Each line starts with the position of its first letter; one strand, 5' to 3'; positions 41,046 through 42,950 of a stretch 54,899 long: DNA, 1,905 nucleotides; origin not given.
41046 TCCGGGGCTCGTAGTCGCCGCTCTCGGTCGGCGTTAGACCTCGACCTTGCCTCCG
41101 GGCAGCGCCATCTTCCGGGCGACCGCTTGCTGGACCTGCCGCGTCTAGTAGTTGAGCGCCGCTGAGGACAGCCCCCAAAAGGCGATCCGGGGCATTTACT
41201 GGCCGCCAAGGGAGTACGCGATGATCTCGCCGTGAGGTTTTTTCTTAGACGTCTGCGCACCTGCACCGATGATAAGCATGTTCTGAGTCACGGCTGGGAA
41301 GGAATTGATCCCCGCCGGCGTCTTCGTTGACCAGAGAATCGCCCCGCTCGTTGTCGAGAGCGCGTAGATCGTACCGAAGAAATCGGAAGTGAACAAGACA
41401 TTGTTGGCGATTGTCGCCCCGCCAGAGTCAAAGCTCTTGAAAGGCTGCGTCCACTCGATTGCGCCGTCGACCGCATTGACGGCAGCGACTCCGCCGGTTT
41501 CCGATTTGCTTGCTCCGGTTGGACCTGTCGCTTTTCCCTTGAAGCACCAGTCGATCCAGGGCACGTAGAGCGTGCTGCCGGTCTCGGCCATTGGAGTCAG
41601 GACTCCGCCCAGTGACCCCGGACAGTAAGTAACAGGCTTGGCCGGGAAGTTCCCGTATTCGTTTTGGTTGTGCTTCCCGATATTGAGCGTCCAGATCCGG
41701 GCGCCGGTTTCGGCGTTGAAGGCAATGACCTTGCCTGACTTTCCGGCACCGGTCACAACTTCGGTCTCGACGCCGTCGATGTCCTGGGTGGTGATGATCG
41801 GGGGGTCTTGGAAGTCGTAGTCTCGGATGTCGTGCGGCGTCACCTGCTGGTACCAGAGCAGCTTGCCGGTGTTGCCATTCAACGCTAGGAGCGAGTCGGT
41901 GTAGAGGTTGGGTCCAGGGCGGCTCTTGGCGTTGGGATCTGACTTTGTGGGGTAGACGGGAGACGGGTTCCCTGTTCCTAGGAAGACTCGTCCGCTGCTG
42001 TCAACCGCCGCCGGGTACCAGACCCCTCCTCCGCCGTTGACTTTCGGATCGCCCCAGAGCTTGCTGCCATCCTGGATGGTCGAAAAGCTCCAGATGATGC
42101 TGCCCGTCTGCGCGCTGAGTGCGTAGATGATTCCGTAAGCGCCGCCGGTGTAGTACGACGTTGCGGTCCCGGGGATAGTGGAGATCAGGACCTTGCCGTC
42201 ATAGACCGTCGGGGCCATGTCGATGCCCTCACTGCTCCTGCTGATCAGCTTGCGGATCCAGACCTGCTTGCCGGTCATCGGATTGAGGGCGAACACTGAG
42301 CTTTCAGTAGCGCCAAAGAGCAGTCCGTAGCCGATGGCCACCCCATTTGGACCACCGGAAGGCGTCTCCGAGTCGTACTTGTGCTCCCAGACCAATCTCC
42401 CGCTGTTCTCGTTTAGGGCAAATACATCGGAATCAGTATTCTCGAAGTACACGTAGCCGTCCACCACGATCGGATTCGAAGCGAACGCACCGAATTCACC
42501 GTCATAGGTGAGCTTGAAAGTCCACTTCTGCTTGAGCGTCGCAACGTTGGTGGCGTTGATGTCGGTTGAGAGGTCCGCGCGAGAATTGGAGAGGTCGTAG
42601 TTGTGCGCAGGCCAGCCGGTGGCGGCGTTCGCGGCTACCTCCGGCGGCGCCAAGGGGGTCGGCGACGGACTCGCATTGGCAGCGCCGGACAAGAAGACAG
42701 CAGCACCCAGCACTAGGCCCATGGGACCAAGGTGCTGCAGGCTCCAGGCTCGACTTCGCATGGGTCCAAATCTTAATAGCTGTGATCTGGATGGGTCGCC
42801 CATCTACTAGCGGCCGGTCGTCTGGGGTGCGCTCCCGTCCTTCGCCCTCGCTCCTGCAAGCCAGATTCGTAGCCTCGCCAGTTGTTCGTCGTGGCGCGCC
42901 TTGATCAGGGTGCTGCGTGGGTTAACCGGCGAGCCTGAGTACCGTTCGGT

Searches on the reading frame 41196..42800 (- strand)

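Call 83: search_protein_families(library=pfam, proteins=[window:41196-42800:-], max_evalue=0.00001)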
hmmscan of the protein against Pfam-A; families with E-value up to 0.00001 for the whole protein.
window:41196-42800:- (534 aa): 3 families
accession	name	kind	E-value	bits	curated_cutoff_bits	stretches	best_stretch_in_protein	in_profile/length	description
PF01011.28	PQQ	-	1.9e-46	159.4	26.7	2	193-372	162-338/595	Glucose/ethanol/alcohol dehydrogenase, beta-propeller domain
PF13360.13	PQQ_2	-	2.2e-34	119.6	27.6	3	83-212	47-182/233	Outer membrane protein assembly factor BamB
PF13570.13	Beta-prop_ACSF4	-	1.1e-18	68.2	133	1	345-513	18-192/329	Beta-alanine-activating enzyme, beta-propeller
